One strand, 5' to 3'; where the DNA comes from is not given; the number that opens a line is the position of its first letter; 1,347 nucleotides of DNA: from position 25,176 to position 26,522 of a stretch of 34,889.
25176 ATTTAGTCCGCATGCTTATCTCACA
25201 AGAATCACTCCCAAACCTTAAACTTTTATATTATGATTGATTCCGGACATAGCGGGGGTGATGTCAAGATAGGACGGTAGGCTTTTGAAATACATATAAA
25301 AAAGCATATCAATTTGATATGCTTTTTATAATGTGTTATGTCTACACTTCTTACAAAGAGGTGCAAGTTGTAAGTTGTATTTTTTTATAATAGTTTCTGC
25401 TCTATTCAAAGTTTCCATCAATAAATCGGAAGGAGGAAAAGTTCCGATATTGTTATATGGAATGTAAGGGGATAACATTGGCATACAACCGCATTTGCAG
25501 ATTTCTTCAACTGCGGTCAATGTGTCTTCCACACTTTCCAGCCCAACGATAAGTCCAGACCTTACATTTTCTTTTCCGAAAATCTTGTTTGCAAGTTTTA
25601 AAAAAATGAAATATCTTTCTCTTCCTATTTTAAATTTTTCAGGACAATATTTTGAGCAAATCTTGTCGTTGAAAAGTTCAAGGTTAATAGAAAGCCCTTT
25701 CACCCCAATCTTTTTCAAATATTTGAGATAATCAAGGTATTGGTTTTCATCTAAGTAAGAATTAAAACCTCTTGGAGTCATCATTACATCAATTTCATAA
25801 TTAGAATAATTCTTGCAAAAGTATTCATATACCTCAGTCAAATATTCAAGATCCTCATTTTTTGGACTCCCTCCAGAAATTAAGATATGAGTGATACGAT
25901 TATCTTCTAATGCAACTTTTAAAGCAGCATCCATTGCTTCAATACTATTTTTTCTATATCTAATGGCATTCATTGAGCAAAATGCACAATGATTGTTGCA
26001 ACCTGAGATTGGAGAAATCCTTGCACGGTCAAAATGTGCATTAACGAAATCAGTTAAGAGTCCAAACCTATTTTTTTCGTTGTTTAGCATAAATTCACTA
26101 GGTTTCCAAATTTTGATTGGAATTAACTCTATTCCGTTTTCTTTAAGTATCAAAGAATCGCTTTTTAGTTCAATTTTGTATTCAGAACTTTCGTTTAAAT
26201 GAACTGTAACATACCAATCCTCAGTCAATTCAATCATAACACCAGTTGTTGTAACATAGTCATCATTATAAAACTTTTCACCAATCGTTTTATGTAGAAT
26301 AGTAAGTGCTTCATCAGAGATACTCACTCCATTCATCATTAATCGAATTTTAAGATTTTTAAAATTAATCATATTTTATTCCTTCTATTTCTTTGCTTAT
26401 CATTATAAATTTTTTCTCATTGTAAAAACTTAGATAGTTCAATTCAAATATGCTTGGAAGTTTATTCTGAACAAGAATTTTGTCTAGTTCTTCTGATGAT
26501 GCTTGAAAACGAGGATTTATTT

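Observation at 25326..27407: Translationally coupled ATP-grasp ligase + atypical radical SAM enzyme, two-gene operon with no precursor peptide in view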

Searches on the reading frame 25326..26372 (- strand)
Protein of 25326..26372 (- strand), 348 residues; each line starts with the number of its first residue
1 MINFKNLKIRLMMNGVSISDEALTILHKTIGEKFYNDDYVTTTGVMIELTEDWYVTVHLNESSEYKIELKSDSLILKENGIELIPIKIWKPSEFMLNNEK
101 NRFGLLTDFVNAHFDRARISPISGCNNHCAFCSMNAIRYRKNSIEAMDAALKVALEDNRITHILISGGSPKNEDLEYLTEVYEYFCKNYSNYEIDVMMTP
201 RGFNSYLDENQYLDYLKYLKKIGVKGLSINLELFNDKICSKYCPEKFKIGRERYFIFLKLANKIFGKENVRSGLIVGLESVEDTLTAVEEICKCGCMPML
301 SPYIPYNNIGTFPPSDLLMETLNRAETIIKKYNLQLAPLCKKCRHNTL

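Call 3: search_protein_families(library=pfam, proteins=[window:25326-26372:-], max_evalue=0.01)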
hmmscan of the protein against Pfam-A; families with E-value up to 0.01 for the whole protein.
window:25326-26372:- (348 aa): 2 families
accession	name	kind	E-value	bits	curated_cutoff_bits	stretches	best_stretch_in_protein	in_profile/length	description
PF04055.27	Radical_SAM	-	5.9e-12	46.5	29.5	1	119-279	1-154/166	Radical SAM superfamily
PF13353.11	Fer4_12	-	0.00018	22.3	22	1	122-207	12-98/137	4Fe-4S single cluster domain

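Call 4: search_protein_families(library=ncbifam, proteins=[window:25326-26372:-], max_evalue=0.01)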
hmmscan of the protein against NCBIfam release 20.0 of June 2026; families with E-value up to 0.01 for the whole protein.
window:25326-26372:- (348 aa): 22 families
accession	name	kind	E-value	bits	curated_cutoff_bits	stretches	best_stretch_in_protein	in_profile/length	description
NF045502.1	variant_rSAM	domain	2.5e-33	115.5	125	1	6-306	6-328/357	radical SAM protein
TIGR04043.1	rSAM_MSMEG_0568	hypoth_equivalog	1.1e-11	44.4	303.7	1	213-335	206-333/354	MSMEG_0568 family radical SAM protein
TIGR00423.1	TIGR00423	subfamily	1.7e-07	30.8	260.25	1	120-249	10-144/310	CofH family radical SAM protein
NF005609.0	PRK07360.1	equivalog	6.5e-06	25.1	426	1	124-248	70-200/374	7,8-didemethyl-8-hydroxy-5-deazariboflavin synthase subunit CofH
TIGR02351.2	thiH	equivalog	4.5e-05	22.7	380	1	125-241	83-190/364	2-iminoacetate synthase ThiH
NF006276.0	PRK08444.1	equivalog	5.2e-05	22.4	560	1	77-255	15-192/353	aminofutalosine synthase MqnE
TIGR03700.1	mena_SCO4494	equivalog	6.2e-05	22.1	434.55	1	118-249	51-187/351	aminofutalosine synthase MqnE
TIGR03977.1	rSAM_pair_HxsC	equivalog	0.00012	21.1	267.9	1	125-205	35-113/292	His-Xaa-Ser system radical SAM maturase HxsC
TIGR00238.1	TIGR00238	subfamily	0.00019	20.5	199.2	1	111-170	109-170/331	KamA family radical SAM protein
TIGR03699.1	menaquin_MqnC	equivalog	0.00021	20.2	428.1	1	125-248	51-179/342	cyclic dehypoxanthinyl futalosine synthase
TIGR03994.1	rSAM_HemZ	equivalog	0.00026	20.2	321.4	1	125-292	94-264/401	coproporphyrinogen dehydrogenase HemZ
NF053743.1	LipS2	equivalog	0.0013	18.3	270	0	214-300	117-199/292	LipS2 family lipoyl synthase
TIGR03551.1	F420_cofH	equivalog_domain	0.0016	17.3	374.1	1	120-248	44-177/345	5-amino-6-(D-ribitylamino)uracil--L-tyrosine 4-hydroxyphenyl transferase CofH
TIGR04167.1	rSAM_SeCys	equivalog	0.0017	17.6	300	1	124-180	17-75/303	arsenosugar biosynthesis radical SAM (seleno)protein ArsS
TIGR02495.1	NrdG2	equivalog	0.0029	17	131.15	1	122-171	23-74/193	anaerobic ribonucleoside-triphosphate reductase activating protein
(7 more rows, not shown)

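Call 5: find_homologous_proteins(query=window:25326-26372:-)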
Query window:25326-26372:- (348 aa): 93 proteins with E <= 0.001 among 5381 candidates.
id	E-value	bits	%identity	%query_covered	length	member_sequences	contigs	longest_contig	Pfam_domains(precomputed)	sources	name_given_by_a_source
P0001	1.1e-233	793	100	100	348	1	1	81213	PF04055.28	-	-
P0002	4.7e-175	600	75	100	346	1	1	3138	PF04055.28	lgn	-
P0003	1.2e-169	582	74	97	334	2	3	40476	PF04055.28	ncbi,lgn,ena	-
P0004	1.5e-154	532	68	98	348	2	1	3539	PF04055.28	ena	-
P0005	7.6e-152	524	67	100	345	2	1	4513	PF04055.28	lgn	-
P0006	4.3e-149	514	65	100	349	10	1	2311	PF04055.28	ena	-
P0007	5.7e-148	511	63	98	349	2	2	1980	PF04055.28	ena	-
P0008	2.4e-146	505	64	98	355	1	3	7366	PF04055.28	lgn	-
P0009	8.7e-146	504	66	98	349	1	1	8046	PF04055.28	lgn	-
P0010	1.4e-144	500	63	98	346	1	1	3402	PF04055.28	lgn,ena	-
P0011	1.1e-143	497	64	100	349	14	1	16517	PF04055.28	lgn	-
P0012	1.8e-143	496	62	100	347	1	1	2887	PF04055.28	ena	-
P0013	2.4e-143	496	63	98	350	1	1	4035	PF04055.28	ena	-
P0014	3.6e-143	495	62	100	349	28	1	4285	PF04055.28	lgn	-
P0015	7.5e-143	494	62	100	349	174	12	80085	PF04055.28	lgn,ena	-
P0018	1.6e-139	483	61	100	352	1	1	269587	PF04055.28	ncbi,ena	-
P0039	1.8e-88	315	46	98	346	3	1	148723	PF04055.28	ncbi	-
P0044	3.5e-86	308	45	98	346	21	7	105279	PF04055.28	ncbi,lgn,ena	-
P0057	1.3e-80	289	44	98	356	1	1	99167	PF04055.28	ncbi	-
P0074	7.4e-57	211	37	100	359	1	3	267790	PF04055.28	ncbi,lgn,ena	-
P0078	1.6e-49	187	34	98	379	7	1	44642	PF04055.28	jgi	jgi:hypothetical protein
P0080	5.1e-46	176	36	89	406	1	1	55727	PF04055.28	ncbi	-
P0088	4.4e-40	156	32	99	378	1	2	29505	PF04055.28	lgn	-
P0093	5.8e-25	106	30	99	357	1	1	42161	PF04055.28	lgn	-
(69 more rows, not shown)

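Call 8: find_encoding_contigs(protein=P0018, flank=8000, max_places=2)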
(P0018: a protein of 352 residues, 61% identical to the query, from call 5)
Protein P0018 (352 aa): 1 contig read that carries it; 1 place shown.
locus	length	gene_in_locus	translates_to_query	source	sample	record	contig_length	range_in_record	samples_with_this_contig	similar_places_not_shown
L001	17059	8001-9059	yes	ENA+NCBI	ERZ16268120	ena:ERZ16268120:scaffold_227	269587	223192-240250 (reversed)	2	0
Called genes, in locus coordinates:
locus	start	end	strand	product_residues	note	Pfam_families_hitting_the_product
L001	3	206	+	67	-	PF12844:HTH_19, PF13443:HTH_26 (weak), PF13560:HTH_31, PF01381:HTH_3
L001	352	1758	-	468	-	PF02127:Peptidase_M18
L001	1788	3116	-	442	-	PF01171:ATP_bind_3, PF11734:TilS_C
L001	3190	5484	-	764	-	PF19732:SpoIIE_N, PF07228:SpoIIE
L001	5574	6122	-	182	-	PF00625:Guanylate_kin, PF13238:AAA_18 (weak)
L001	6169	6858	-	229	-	PF01520:Amidase_3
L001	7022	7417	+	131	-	-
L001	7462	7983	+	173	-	PF02655:ATP-grasp_3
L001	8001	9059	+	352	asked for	PF04055:Radical_SAM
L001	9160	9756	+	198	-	PF08239:SH3_3 (weak)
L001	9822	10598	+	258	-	PF19220:Rod_CreS (weak)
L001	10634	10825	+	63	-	-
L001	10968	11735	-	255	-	PF00072:Response_reg, PF08769:Spo0A_C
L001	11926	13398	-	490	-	-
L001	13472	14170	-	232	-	PF00149:Metallophos, PF12850:Metallophos_2 (weak)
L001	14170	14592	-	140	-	PF09424:YqeY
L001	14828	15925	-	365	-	PF21461:HL_N-beta (weak)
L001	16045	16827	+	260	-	PF02735:Ku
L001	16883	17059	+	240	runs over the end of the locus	-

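Call 9: find_encoding_contigs(protein=P0044, flank=8000, max_places=3)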
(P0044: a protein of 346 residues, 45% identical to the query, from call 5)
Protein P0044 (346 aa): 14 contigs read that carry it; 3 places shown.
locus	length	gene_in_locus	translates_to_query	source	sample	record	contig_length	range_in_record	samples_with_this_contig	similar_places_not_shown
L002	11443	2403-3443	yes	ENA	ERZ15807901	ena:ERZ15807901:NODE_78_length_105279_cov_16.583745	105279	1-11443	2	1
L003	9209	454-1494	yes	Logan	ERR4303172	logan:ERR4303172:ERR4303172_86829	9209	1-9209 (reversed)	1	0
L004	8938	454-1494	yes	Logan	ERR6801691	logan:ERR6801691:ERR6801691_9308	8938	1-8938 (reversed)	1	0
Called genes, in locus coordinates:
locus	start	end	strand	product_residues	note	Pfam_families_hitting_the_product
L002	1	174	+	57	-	?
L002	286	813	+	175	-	PF13302:Acetyltransf_3, PF00583:Acetyltransf_1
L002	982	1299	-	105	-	PF00293:NUDIX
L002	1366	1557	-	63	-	-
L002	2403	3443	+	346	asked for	PF04055:Radical_SAM (weak)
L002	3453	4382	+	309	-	PF02655:ATP-grasp_3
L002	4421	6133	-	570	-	PF03193:RsgA_GTPase (faint), PF13555:AAA_29 (faint), PF00004:AAA (faint), PF00005:ABC_tran, PF00006:ATP-synt_ab (faint), PF02463:SMC_N (weak), PF12848:ABC_tran_Xtn (weak), PF00005:ABC_tran, +4 more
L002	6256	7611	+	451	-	-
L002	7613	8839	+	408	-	-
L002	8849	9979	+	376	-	PF01546:Peptidase_M20, PF07687:M20_dimer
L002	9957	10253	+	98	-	-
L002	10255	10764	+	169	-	PF00583:Acetyltransf_1, PF13508:Acetyltransf_7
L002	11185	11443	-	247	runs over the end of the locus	PF03575:Peptidase_S51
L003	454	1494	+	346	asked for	PF04055:Radical_SAM (weak)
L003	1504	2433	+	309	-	PF02655:ATP-grasp_3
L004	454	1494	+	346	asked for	PF04055:Radical_SAM (weak)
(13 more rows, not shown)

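Call 12: search_protein_families(library=padloc, proteins=[window:25326-26372:-], max_evalue=0.01)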
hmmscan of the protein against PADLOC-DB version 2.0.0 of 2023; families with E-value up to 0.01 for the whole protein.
window:25326-26372:- (348 aa): 0 families

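Call 13: search_solved_structures(query=A1, max_evalue=0.01)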
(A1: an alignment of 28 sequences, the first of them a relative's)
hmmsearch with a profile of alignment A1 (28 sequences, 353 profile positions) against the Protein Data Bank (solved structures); distinct sequences matched with E-value up to 0.01: 4.
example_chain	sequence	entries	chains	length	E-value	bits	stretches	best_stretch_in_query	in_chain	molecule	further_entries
6xi9_A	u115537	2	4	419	1.2e-05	27.6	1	110-264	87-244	Aminodeoxyfutalosine synthase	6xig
7pd1_A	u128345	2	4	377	1.3e-05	27.4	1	118-247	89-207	Thiazole biosynthesis protein ThiH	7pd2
2a5h_A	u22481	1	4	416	0.0037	19.3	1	99-178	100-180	L-lysine 2,3-aminomutase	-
4rtb_A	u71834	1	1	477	0.0062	18.6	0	124-211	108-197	HydG protein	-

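Call 16: find_related_loci(query=A2, collection=genome_contigs, flank=8000)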
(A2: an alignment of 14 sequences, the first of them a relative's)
Query A2 (348 aa) in genome_contigs; peptide patterns used: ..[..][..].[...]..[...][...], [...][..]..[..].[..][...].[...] (x = any residue, [..] = any of these).
56 stretches matched a pattern; 40 encode a relative of the query (tblastn E <= 1e-3); 40 distinct loci.
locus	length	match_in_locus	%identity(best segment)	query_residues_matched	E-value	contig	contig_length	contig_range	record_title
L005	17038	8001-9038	74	1-348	1e-179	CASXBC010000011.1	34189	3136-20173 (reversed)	MAG: uncultured bacterium isolate extra-ERR2136562.13_1677762874 genome assembly, contig: NODE_446_length_34189_cov_5.22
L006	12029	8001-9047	63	1-348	7e-151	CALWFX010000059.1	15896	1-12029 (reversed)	MAG: uncultured Clostridia bacterium isolate E27__bin15 genome assembly, contig: E27__k127_1713852, whole genome shotgun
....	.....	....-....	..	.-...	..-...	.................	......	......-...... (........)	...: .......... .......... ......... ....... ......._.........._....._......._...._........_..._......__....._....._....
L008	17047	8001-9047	61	1-348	2e-144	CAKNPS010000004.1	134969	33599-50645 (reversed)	MAG TPA_asm: uncultured Clostridia bacterium isolate ERR3414581_bin.102_metaWRAP_v1.1_MAG genome assembly, contig: NODE_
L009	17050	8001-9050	60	1-348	2e-138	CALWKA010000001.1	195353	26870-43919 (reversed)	MAG: uncultured Clostridia bacterium isolate BRZ_DD__bin44 genome assembly, contig: BRZ_DD__NODE_68_length_195353_cov_8.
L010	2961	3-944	63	36-348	4e-142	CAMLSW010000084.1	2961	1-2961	MAG: uncultured Clostridia bacterium isolate ERR4303218_bin.57_MetaWRAP_v1.1_MAG genome assembly, contig: NODE_31128_len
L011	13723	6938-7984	57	1-348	6e-134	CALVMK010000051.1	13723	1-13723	MAG: uncultured Clostridia bacterium isolate E13__bin66 genome assembly, contig: E13__k127_1531294, whole genome shotgun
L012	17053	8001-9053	58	1-348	1e-132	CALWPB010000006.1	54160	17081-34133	MAG: uncultured Clostridia bacterium isolate BRZ_AQ__bin90 genome assembly, contig: BRZ_AQ__NODE_1116_length_54160_cov_5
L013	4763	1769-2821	56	1-348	3e-127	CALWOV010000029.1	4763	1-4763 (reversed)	MAG: uncultured Clostridia bacterium isolate BRZ_BR__bin130 genome assembly, contig: BRZ_BR__NODE_34440_length_4763_cov_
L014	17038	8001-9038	46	8-348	4e-93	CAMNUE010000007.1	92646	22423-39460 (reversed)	MAG: uncultured bacterium isolate SRR19792995_bin.67_metawrap_v1.3_MAG genome assembly, contig: ERZ12290371_320, whole g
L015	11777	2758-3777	46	7-348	1e-92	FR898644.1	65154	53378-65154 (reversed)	Clostridium sp. CAG:440 genomic scaffold, scf59, whole genome shotgun sequence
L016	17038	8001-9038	46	8-348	2e-90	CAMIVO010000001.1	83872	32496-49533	MAG: uncultured Clostridia bacterium isolate SRR12081302_bin.2_metaWRAP_v1.3_MAG genome assembly, contig: ERZ12289775.26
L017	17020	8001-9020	45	7-348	1e-90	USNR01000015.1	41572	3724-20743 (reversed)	uncultured Clostridium sp. isolate UMGS1901 genome assembly, contig: NODE_349_length_41572_cov_13.705831, whole genome s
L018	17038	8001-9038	44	1-348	3e-90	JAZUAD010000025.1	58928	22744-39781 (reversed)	MAG: Candidatus Onthoplasma sp. isolate T1900045322_YK20190011.MAGScoT_cleanbin_000035 SGB_6373_k141_940988, whole genom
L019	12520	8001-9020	43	7-348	2e-90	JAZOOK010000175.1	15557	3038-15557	MAG: Candidatus Coprovivens sp. isolate T1900045629_YK20190323.MAGScoT_cleanbin_000017 SGB_8053_k141_2115067, whole geno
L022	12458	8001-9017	43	7-348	4e-87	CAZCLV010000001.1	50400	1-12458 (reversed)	MAG TPA_asm: uncultured Mycoplasma sp. isolate SRP192927_co1_122 genome assembly, contig: NODE_921_length_50400_cov_13.7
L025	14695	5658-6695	41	8-348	6e-86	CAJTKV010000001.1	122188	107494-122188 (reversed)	MAG TPA_asm: uncultured Bacilli bacterium isolate MGBC102277 genome assembly, contig: MGBC102277.1, whole genome shotgun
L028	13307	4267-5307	43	8-348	1e-81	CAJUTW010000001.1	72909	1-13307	MAG TPA_asm: uncultured Bacilli bacterium isolate MGBC165561 genome assembly, contig: MGBC165561.1, whole genome shotgun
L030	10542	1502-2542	39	7-348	5e-75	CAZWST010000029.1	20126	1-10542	MAG TPA_asm: uncultured Muribaculaceae bacterium isolate SRP287540_co1_203 genome assembly, contig: NODE_2718_length_201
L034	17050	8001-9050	34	1-348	6e-60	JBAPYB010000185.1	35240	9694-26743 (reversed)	MAG: Thermoanaerobaculia bacterium isolate MFD00413_ilm_asm_bin5 k127_119005, whole genome shotgun sequence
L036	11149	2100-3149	35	3-348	1e-58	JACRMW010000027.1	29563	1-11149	MAG: Candidatus Aenigmatarchaeota archaeon isolate NC_groundwater_1917_Pr3_S-0.2um_36_3 scaffold_107247, whole genome sh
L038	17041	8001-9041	35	5-348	1e-57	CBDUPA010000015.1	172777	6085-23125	MAG TPA_asm: uncultured bacterium isolate SRR22808130_concoct_95 genome assembly, contig: ERZ25043460.23, whole genome s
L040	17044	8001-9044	34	4-348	1e-56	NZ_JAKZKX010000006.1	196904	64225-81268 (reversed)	Fundidesulfovibrio agrisoli strain SG106 Scaffold6, whole genome shotgun sequence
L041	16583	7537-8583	42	1-348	2e-77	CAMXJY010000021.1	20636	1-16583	MAG TPA_asm: uncultured Clostridium sp. isolate SRR14920930_bin.29_metawrap_v1.3_MAG genome assembly, contig: NODE.1009_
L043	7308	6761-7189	53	1-142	2e-41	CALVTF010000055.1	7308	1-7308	MAG: uncultured Clostridia bacterium isolate BRZ_AT__bin49 genome assembly, contig: BRZ_AT__NODE_9890_length_7308_cov_4.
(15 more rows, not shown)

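Call 21: search_protein_families(library=pfam, proteins=[L022:6798-7970:+, L022:5428-6798:+, L022:10010-10795:+, L022:10804-11412:+, L022:11416-12219:+, L036:3185-4093:+, L034:10425-11075:+, L036:4078-5430:-, L012:9065-10216:+, L012:10203-10751:+], max_evalue=0.01)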
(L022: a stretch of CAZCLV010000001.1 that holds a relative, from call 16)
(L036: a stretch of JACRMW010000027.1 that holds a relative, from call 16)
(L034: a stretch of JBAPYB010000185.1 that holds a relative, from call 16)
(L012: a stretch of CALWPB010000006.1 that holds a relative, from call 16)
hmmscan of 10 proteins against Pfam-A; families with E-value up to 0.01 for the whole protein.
L022:6798-7970:+ (390 aa): 1 family
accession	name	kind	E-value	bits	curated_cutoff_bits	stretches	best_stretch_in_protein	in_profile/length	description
PF04055.27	Radical_SAM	-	7.6e-05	23.4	29.5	1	136-226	70-159/166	Radical SAM superfamily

L022:5428-6798:+ (456 aa): 0 families

L022:10010-10795:+ (261 aa): 2 families
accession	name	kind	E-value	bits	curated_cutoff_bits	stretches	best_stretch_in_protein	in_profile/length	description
PF04055.27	Radical_SAM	-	1.9e-05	25.3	29.5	1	25-162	2-142/166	Radical SAM superfamily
PF13353.11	Fer4_12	-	0.00026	21.7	22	1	26-137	11-119/137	4Fe-4S single cluster domain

L022:10804-11412:+ (202 aa): 2 families
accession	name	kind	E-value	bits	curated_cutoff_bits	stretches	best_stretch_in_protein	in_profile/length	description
PF13419.12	HAD_2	-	1.2e-10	42.3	23.8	2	65-170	77-177/178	Haloacid dehalogenase-like hydrolase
PF00702.32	Hydrolase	-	0.00092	20.1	26.4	0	14-193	1-141/191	haloacid dehalogenase-like hydrolase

L022:11416-12219:+ (267 aa): 2 families
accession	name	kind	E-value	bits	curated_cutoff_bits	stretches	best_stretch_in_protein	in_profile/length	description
PF02274.22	ADI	-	7e-16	58.7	22.8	2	53-186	123-266/377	Arginine deiminase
PF19420.4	DDAH_eukar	-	1.8e-10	41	23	1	20-259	24-288/291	N,N dimethylarginine dimethylhydrolase, eukaryotic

L036:3185-4093:+ (302 aa): 2 families
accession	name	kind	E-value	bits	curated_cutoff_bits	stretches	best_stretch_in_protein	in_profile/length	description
PF02729.26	OTCace_N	-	3.5e-39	134.7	29.9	1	5-145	1-147/148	Aspartate/ornithine carbamoyltransferase, carbamoyl-P binding domain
PF00185.30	OTCace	-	1.8e-20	74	29.4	1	153-293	2-155/157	Aspartate/ornithine carbamoyltransferase, Asp/Orn binding domain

L034:10425-11075:+ (216 aa): 2 families
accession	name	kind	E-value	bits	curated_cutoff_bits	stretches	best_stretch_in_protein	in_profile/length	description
PF00881.29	Nitroreductase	-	8.2e-25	88.4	23.5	1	8-192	1-167/167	Nitroreductase family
PF14512.11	TM1586_NiRdase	-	4e-07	30.3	27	1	28-57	160-189/215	Putative TM nitroreductase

L036:4078-5430:- (450 aa): 2 families
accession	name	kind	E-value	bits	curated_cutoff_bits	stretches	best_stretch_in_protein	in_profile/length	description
PF02655.19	ATP-grasp_3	-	1.6e-11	45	23.2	1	151-324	3-159/160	ATP-grasp domain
PF02786.22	CPSase_L_D2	-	3.3e-05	23.9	19.8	1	175-323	30-181/211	Carbamoyl-phosphate synthase L chain, ATP binding domain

L012:9065-10216:+ (383 aa): 2 families
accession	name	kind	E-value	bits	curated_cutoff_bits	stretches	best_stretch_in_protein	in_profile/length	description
PF02655.19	ATP-grasp_3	-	3.4e-10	40.7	23.2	1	146-286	30-158/160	ATP-grasp domain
PF02786.22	CPSase_L_D2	-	0.0011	19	19.8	1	243-291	139-186/211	Carbamoyl-phosphate synthase L chain, ATP binding domain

L012:10203-10751:+ (182 aa): 2 families
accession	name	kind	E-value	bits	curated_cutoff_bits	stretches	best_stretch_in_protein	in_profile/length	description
PF00881.29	Nitroreductase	-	1.8e-23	84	23.5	1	7-160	1-167/167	Nitroreductase family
PF14512.11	TM1586_NiRdase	-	3.1e-11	43.8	27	1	109-178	83-150/215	Putative TM nitroreductase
